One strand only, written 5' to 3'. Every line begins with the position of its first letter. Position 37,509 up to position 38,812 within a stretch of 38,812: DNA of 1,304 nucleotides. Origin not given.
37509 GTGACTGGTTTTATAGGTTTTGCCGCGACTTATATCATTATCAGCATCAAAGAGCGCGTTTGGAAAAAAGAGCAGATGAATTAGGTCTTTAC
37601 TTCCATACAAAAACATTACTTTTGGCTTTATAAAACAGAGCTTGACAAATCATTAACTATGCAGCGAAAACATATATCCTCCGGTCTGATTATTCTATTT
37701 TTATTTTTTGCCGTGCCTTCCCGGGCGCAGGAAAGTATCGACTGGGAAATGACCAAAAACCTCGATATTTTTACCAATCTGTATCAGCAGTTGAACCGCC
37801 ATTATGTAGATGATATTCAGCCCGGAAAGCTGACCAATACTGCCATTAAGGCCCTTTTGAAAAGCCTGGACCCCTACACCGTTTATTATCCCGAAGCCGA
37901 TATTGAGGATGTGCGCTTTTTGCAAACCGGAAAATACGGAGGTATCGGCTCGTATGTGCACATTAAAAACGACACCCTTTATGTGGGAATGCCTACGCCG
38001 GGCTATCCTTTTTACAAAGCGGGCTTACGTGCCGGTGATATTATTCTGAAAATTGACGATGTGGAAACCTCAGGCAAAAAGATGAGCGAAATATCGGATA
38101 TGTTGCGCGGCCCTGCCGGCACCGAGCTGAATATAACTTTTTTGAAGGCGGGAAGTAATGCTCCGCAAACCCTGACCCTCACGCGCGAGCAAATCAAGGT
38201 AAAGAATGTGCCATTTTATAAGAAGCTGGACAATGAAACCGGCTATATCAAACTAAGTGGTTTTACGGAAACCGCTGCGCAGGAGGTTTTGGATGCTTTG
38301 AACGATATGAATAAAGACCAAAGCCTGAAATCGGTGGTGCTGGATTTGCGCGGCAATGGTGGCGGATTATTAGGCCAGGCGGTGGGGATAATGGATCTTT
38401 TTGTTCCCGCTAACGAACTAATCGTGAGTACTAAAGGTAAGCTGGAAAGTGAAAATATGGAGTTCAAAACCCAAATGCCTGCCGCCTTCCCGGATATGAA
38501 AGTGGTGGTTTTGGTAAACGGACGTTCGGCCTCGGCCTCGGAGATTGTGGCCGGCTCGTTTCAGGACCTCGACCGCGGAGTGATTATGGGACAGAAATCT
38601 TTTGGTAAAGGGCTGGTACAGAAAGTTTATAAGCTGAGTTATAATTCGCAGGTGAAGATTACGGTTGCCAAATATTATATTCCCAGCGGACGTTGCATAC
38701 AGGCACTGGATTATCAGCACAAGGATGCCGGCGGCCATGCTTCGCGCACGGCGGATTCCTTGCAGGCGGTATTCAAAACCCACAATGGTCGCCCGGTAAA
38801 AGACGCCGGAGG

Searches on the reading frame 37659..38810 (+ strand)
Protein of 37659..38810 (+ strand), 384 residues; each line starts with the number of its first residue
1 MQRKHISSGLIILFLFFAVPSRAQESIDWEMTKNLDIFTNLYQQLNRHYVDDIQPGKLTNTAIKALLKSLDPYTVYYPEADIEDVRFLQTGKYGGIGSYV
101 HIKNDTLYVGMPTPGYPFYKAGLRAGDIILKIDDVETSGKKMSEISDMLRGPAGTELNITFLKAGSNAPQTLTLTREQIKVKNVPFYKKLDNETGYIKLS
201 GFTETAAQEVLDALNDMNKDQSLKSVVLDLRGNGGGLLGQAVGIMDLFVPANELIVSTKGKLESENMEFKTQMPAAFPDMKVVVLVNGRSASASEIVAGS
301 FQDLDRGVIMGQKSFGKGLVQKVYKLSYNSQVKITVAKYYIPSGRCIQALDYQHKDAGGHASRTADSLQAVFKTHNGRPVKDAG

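Call 47: search_protein_families(library=pfam, proteins=[window:37659-38810:+], max_evalue=0.001)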
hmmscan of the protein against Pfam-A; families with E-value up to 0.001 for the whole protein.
window:37659-38810:+ (384 aa): 5 families
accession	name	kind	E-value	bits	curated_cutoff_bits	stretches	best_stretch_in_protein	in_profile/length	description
PF03572.23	Peptidase_S41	-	8.7e-48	162.5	24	1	194-349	2-156/165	Peptidase family S41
PF17820.7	PDZ_6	-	1.2e-12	47.8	27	1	114-161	7-52/54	PDZ domain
PF13180.12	PDZ_2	-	2.7e-07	31.2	27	1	94-166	1-72/80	PDZ domain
PF00595.29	PDZ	-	2.3e-05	25.1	23.2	1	94-158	10-77/81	PDZ domain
PF22694.1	CtpB_N-like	-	2.7e-05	25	27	1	30-77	33-81/85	Activating protease CtpB N-terminal domain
